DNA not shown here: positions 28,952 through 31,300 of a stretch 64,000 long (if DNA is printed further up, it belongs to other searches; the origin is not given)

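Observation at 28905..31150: Two-gene operon: DUF2075 nuclease/P-loop NTPase translationally coupled to a 66-aa Cys-containing protein, a candidate defence system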

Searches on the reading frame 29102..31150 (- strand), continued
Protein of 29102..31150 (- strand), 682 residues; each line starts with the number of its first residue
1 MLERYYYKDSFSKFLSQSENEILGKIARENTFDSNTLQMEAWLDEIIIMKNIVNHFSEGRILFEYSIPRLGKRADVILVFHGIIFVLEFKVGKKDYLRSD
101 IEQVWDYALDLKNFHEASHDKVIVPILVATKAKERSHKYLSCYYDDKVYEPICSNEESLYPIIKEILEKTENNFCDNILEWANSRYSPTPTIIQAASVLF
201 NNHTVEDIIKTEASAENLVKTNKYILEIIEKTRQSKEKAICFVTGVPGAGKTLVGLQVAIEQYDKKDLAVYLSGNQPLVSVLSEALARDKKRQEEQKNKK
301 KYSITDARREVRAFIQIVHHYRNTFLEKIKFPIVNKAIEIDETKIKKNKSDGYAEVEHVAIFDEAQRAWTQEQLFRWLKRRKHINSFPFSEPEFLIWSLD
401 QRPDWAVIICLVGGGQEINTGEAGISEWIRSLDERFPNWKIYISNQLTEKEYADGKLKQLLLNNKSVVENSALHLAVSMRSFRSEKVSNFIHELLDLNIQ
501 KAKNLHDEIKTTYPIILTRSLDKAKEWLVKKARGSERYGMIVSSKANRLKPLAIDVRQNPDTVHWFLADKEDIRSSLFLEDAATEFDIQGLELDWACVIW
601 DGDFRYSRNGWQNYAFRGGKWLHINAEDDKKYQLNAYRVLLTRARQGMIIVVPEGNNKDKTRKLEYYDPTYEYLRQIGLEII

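Call 63: find_encoding_contigs(protein=P0244, flank=3000, max_places=3)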
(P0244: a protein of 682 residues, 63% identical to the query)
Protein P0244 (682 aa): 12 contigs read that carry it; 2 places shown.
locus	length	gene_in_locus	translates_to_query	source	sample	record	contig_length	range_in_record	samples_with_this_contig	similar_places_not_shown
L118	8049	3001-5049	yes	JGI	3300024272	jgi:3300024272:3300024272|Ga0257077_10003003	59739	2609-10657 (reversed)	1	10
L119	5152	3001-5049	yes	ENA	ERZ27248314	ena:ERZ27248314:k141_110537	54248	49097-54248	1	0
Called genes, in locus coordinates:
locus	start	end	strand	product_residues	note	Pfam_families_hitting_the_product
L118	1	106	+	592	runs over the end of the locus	PF01055:Glyco_hydro_31_2nd (weak), PF02065:Melibiase (weak)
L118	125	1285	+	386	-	-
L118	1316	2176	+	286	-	PF00561:Abhydrolase_1 (weak)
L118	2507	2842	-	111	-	-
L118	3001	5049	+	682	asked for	PF09848:SLFN-g3_helicase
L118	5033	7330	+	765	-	PF00293:NUDIX, PF03235:GmrSD_N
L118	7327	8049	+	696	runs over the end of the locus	PF03235:GmrSD_N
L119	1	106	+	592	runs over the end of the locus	PF01055:Glyco_hydro_31_2nd (weak), PF02065:Melibiase (weak)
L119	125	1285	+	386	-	-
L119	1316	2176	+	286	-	PF00561:Abhydrolase_1 (weak)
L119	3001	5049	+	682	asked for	PF09848:SLFN-g3_helicase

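Call 65: find_encoding_contigs(protein=P0281, flank=3000, max_places=3)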
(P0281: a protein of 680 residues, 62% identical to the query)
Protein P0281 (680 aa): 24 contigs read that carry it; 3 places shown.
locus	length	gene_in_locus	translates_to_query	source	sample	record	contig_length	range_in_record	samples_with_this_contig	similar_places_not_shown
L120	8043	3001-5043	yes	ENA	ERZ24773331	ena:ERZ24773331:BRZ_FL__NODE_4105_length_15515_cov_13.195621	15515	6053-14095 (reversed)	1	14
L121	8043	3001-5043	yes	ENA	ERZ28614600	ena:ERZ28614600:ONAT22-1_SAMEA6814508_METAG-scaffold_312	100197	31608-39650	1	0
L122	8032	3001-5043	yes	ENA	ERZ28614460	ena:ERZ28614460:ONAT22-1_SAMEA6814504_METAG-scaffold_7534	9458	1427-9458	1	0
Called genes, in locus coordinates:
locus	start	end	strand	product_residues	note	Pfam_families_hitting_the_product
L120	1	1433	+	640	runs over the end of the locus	PF02384:N6_Mtase, PF01170:UPF0020 (weak)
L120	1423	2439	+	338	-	PF01420:Methylase_S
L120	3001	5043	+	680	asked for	PF09848:SLFN-g3_helicase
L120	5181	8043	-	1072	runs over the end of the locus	-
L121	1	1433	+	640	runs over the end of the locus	PF02384:N6_Mtase, PF01170:UPF0020 (weak)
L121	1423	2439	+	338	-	PF01420:Methylase_S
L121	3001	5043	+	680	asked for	PF09848:SLFN-g3_helicase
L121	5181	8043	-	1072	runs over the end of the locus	-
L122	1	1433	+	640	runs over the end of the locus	PF02384:N6_Mtase, PF01170:UPF0020 (weak)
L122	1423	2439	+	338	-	PF01420:Methylase_S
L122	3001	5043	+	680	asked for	PF09848:SLFN-g3_helicase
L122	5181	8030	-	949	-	?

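Call 66: find_encoding_contigs(protein=P0207, flank=3000, max_places=3)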
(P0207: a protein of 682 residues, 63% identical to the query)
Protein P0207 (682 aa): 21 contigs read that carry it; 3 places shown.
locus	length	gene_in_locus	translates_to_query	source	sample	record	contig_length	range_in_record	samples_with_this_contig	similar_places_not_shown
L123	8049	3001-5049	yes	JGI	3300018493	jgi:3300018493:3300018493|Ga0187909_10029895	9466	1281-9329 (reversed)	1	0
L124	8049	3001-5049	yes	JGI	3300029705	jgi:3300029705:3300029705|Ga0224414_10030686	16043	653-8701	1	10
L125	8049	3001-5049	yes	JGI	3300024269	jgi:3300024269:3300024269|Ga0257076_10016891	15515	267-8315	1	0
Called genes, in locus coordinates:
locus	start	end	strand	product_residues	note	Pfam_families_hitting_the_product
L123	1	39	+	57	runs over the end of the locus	?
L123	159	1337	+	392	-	PF00278:Orn_DAP_Arg_deC, PF02784:Orn_Arg_deC_N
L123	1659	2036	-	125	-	-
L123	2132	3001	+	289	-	PF14267:DUF4357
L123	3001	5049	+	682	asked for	PF09848:SLFN-g3_helicase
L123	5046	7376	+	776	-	PF07719:TPR_2 (faint), PF13181:TPR_8 (faint), PF13424:TPR_12 (faint), PF13428:TPR_14 (faint), PF13432:TPR_16 (faint), PF14559:TPR_19 (faint), PF13431:TPR_17 (faint), PF00515:TPR_1 (weak), +1 more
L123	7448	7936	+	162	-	PF00293:NUDIX, PF14815:NUDIX_4 (weak)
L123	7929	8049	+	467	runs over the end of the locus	?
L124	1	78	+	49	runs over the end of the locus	-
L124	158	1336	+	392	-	PF00278:Orn_DAP_Arg_deC, PF02784:Orn_Arg_deC_N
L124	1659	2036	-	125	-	-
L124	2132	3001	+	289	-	PF14267:DUF4357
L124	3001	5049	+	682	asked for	PF09848:SLFN-g3_helicase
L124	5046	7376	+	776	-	PF07719:TPR_2 (faint), PF13181:TPR_8 (faint), PF13424:TPR_12 (faint), PF13428:TPR_14 (faint), PF13432:TPR_16 (faint), PF14559:TPR_19 (faint), PF13431:TPR_17 (faint), PF00515:TPR_1 (weak), +1 more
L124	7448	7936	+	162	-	PF00293:NUDIX, PF14815:NUDIX_4 (weak)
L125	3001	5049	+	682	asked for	PF09848:SLFN-g3_helicase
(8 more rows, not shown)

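Call 67: search_protein_families(library=padloc, proteins=[L118:5033-7330:+, L117:5085-6215:+, L123:5046-7376:+, L123:2132-3001:+, L123:7448-7936:+], max_evalue=0.001)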
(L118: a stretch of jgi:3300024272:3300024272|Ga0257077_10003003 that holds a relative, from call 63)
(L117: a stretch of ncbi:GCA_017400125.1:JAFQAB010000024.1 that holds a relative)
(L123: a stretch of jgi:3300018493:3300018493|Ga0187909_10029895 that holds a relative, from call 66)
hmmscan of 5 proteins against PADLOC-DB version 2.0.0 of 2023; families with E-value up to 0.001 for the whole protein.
L118:5033-7330:+ (765 aa): 19 families
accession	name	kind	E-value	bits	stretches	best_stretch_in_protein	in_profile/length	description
PDLC04157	HEC-06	-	2.6e-23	80.4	1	187-317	21-146/558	-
PDLC04154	HEC-06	-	2.3e-22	77.4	1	176-256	11-92/569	-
PDLC04155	HEC-06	-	1.1e-20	71.7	1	178-255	11-89/562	-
PDLC02691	Orf5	-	2.7e-19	67.2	1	171-299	7-132/579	Orf5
PDLC02687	Orf5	-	6.2e-18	62.9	1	178-255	7-85/543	Orf5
PDLC02695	Orf5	-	1.4e-17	61.4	1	177-290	8-130/601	Orf5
PDLC02693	Orf5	-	4.6e-15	53.6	1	182-255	2-82/543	Orf5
PDLC02701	Orf5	-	5.3e-14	49.6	1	187-308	18-154/596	Orf5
PDLC02686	Orf5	-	4e-12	43.4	1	183-255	14-95/566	Orf5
PDLC04899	PDC-S07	-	1.6e-11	42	1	11-127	11-124/135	-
PDLC02700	Orf5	-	1.6e-11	41.7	1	188-256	11-83/555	Orf5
PDLC02792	SspE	-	2.5e-11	40.7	1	188-295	23-153/771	SspE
PDLC02786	SspE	-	4.2e-10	36.6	1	186-255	21-104/766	SspE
PDLC02702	Orf5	-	8.7e-10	36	1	188-255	2-73/543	Orf5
PDLC02692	Orf5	-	1.6e-09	35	1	184-253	3-78/558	Orf5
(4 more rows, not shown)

L117:5085-6215:+ (376 aa): 0 families

L123:5046-7376:+ (776 aa): 0 families

L123:2132-3001:+ (289 aa): 6 families
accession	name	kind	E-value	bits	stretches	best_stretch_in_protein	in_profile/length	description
PDLC04925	PDC-S14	-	2.9e-101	336.4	1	1-287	13-296/301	-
PDLC04923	PDC-S14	-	2.1e-71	238.6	1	1-288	21-312/320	-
PDLC04922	PDC-S14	-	3e-32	110.1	2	6-175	4-159/305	-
PDLC04924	PDC-S14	-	1.4e-21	75.4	1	43-276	41-271/280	-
PDLC04921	PDC-S14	-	2.4e-19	67.7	1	48-285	45-264/280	-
PDLC05040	PDC-S57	-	5.7e-10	37.4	1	202-286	144-225/229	-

L123:7448-7936:+ (162 aa): 1 family
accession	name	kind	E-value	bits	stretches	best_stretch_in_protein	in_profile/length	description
PDLC04899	PDC-S07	-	4e-14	50.4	1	8-126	10-125/135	-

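Call 75: search_solved_structures(query=A3, max_evalue=1)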
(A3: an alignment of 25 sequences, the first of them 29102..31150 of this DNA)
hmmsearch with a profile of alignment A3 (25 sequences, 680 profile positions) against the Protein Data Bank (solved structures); distinct sequences matched with E-value up to 1: 1.
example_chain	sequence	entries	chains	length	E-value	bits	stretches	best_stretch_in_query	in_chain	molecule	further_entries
9o85_A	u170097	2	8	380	0.052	14.8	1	234-351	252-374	Small conductance calcium-activated potassium channel protein 2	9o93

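Call 82: search_protein_families(library=pfam, proteins=[L116:2492-2686:+, L117:5085-6215:+, L118:5033-7330:+, L123:5046-7376:+], max_evalue=0.01)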
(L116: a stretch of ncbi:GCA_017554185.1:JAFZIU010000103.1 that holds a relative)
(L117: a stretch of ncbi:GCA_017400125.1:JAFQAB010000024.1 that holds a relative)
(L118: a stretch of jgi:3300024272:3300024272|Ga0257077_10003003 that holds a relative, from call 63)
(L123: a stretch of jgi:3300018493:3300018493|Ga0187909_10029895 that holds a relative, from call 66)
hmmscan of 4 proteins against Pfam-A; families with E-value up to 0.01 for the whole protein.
L116:2492-2686:+ (64 aa): 0 families

L117:5085-6215:+ (376 aa): 3 families
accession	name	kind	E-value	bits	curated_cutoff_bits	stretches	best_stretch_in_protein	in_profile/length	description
PF04326.19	SLFN_AlbA_2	-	9.3e-19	68.5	25.3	1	7-120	3-117/118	Schlafen, AlbA_2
PF13749.12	HATPase_c_4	-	9.1e-05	22.8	26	1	233-274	27-70/89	Putative ATP-dependent DNA helicase recG C-terminal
PF13412.12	HTH_24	-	0.00088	19.2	21.9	1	326-356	11-41/48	Winged helix-turn-helix DNA-binding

L118:5033-7330:+ (765 aa): 4 families
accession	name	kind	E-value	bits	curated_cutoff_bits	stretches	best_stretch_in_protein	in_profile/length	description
PF03235.19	GmrSD_N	-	8e-33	114.7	33.2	1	180-343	2-198/199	GmrSD restriction endonuclease, N-terminal domain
PF00293.34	NUDIX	-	6.3e-20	72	21.1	1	11-129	8-132/134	NUDIX domain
PF07510.16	GmrSD_C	-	0.00027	21.3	23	1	668-698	77-107/138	GmrSD restriction endonucleases, C-terminal domain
PF14815.12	NUDIX_4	-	0.00031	21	35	1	10-129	2-112/113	NUDIX domain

L123:5046-7376:+ (776 aa): 14 families
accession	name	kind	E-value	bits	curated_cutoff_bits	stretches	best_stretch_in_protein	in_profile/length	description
PF07719.23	TPR_2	-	2.3e-12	46.4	27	1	468-499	3-34/34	Tetratricopeptide repeat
PF13181.12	TPR_8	-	3.8e-11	42.7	25.7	1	468-499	3-34/34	Tetratricopeptide repeat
PF00515.34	TPR_1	-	3.6e-10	39.7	27.8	1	468-499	3-34/34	Tetratricopeptide repeat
PF14559.12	TPR_19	-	3.8e-09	37.2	25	1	190-244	2-53/68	Tetratricopeptide repeat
PF13432.12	TPR_16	-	1.5e-07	32.2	32.7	0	458-499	23-64/65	Tetratricopeptide repeat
PF13424.12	TPR_12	-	2.5e-07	31.2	30.1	1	467-511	4-52/77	Tetratricopeptide repeat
PF13428.12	TPR_14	-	9.5e-07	29.4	23.5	0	472-503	7-38/44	Tetratricopeptide repeat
PF13431.12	TPR_17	-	1.5e-06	28.4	24.4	1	455-485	2-32/34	Tetratricopeptide repeat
PF23914.1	TPR_CcmH_CycH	-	1.8e-05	25.1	42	0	451-499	106-154/158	Cytochrome c-type biogenesis protein H TPR domain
PF25063.1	ARM_TT21_C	-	0.00026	21.4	35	0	470-499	133-162/209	Tetratricopeptide repeat protein 21 C-terminal ARM domain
PF12895.13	ANAPC3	-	0.00029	21.5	27.2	1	182-240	26-80/82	Anaphase-promoting complex, cyclosome, subunit 3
PF20308.4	TPR-S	-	0.0008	20.4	27.6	0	15-76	29-90/102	Tetratricopeptide Repeats-Sensor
PF13176.12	TPR_7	-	0.0034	17.8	27.9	0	469-495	2-28/36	Tetratricopeptide repeat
PF01535.26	PPR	-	0.0087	16.7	25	0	218-242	2-26/31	PPR repeat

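Call 83: predict_structure(alignment_id=A3)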
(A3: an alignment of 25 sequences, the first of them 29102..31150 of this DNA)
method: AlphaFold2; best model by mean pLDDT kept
length: 682 residues; sequences in the alignment: 25
mean_pLDDT: 67.0   pTM: 0.48
mean pLDDT of the five models: 67.0, 66.8, 66.0, 62.2, 60.6
residues with pLDDT >= 90: 67; 70-90: 299; 50-70: 152; < 50: 164
segments of 3 or more residues with pLDDT < 50: 66-73, 137-145, 187-215, 247-249, 272-278, 316-323, 350-361, 363-366, 414-423, 477-484, 533-536, 544-592
pLDDT, mean of each block of 10 residues (from residue 1): 68 92 76 65 90 89 58 69 86 77 69 67 87 62 55 89 85 58 51 33 38 51 84 84 62 64 59 47 63 80 75 52 62 77 63 44 53 75 76 76 70 45 64 86 73 61 84 58 57 87 89 87 77 51 41 25 26 27 28 66 83 78 74 62 74 81 86 93 92
secondary structure, 60 per line:
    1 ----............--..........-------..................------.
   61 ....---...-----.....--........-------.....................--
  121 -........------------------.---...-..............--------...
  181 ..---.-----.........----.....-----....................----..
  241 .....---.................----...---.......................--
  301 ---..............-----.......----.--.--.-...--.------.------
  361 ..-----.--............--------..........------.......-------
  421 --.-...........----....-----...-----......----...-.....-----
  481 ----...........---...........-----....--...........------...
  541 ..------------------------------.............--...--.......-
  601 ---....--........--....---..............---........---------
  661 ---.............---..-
elements in order (helices of 4 or more, strands of 3 or more residues): E5-10 H11-16 H19-28 H36-53 E60-64 E76-80 E83-90 H98-114 E122-129 E152-154 H156-169 H178-182 H192-200 H205-209 H215-234 E239-245 H249-265 E270-272 H276-298 H304-314 E315-317 H323-328 H371-382 H391-400 E407-413 H425-435 E440-443 H457-462 E467-469 H485-495 H499-509 E515-518 H521-531 E538-542 H573-585 E593-599 E604-607 E610-617 E620-623 H627-640 E644-651 H664-676

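Call 86: fold_search(model_id=the predicted structure, library=pdb)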
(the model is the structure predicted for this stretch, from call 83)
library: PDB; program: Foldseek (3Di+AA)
matches with E <= 10: 663; with E <= 0.001: 3
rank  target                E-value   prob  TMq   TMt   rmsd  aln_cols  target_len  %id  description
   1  7zep_A                1.1e-04  0.98  0.26  0.23  14.7       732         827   11  Human SLFN11 E209A dimer (released 2022-09-28)
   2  3upu_A                8.3e-04  0.93  0.22  0.32  15.1       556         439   10  Crystal structure of the T4 Phage SF1B Helicase Dda (released 2012-06-20)
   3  8po6                  8.7e-04  0.87  0.20  0.19  21.9       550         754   13  Structure of Escherichia coli HrpA apo form (released 2024-05-08)
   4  7lcc_A                2.0e-03  0.91  0.18  0.10  15.4       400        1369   12  Helitron transposase bound to LTS (released 2021-08-25)
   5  8rdy_A                3.0e-03  0.69  0.21  0.21  16.6       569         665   10  Saccharomyces cerevisiae Prp43 helicase in complex with Pxr1 (released 2024-10-23)
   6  8b1t_D                4.6e-03  0.90  0.29  0.32  13.1       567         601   13  RecBCD-DNA in complex with the phage protein Abc2 (released 2022-12-28)
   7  2xzo_A                6.5e-03  0.63  0.19  0.21  14.7       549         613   14  Upf1 helicase - RNA complex (released 2011-03-30)
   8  8qn8_H                6.9e-03  0.44  0.16  0.16  28.0       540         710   12  Mycobacterium smegmatis RNA polymerase in complex with HelD, SigA and RbpA in State II (released 2024-10-02)
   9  6hz4_M                1.1e-02  0.98  0.14  0.26   8.4       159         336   13  Structure of McrBC without DNA binding domains (one half of the full complex) (released 2019-07-24)
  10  7dcp_x                1.1e-02  0.33  0.17  0.17  16.2       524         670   11  cryo-EM structure of the DEAH-box helicase Prp2 and coactivator Spp2 (released 2021-01-06)
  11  2wjy                  1.3e-02  0.54  0.20  0.18  12.8       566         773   14  Crystal structure of the complex between human nonsense mediated decay factors UPF1 and UPF2 Orthorhombic form (released 2009-07-07)
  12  9q9z                  1.3e-02  0.25  0.16  0.15  15.8       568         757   11  Cryo-EM structure of the helicase core of ZNFX1 (released 2025-09-03)
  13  8sm3_B                1.3e-02  0.35  0.19  0.24  14.6       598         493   10  Structure of Bacillus cereus VD045 Gabija GajA-GajB Complex (released 2023-11-22)
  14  3g0h_A                1.4e-02  0.44  0.20  0.28  14.1       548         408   10  Human dead-box RNA helicase DDX19, in complex with an ATP-analogue and RNA (released 2009-02-17)
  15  9dtr_V                1.6e-02  0.51  0.21  0.19  19.5       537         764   10  Structure of the yeast post-catalytic P complex spliceosome at 2.3 Angstrom resolution (released 2024-12-25)
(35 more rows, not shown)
